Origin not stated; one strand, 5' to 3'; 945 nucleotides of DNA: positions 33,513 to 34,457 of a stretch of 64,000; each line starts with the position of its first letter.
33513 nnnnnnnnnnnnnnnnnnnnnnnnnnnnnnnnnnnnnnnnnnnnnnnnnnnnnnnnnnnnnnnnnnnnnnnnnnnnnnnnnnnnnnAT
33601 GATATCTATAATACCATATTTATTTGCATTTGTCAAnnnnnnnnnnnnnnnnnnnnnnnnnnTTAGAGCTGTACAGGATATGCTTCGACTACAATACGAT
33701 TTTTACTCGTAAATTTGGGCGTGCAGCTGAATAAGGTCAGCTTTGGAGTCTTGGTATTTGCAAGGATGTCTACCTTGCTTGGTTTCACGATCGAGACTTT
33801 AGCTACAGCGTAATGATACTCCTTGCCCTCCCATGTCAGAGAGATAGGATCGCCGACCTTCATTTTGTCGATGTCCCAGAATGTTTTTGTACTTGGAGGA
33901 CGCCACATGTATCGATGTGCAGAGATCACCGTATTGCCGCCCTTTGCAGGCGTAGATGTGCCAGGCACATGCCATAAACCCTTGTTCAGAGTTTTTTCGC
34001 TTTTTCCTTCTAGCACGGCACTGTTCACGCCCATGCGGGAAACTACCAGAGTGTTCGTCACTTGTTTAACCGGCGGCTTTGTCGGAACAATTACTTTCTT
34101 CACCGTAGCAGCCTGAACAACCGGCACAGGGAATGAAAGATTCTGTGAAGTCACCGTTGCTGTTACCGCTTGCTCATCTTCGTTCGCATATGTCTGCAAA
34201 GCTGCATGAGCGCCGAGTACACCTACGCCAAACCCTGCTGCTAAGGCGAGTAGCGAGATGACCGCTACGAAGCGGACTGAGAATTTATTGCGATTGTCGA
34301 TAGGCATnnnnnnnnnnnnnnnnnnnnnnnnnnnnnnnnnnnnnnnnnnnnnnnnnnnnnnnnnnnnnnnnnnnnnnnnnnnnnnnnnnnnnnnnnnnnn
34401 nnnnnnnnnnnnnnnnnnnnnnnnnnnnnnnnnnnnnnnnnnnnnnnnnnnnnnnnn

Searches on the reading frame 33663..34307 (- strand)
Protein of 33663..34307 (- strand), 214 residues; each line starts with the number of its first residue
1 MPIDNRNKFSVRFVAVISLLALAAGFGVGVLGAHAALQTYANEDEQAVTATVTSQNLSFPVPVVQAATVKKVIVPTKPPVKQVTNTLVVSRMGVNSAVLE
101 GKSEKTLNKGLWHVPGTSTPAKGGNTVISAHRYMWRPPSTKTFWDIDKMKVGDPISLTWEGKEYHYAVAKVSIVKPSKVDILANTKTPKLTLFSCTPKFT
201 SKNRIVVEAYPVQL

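Call 23: search_protein_families(library=pfam, proteins=[window:33663-34307:-], max_evalue=0.001)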
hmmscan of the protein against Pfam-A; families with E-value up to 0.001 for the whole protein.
window:33663-34307:- (214 aa): 1 family
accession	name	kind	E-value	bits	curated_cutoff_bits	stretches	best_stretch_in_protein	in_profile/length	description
PF04203.18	Sortase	-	2.8e-26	92.2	26.6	1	88-212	2-125/125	Sortase domain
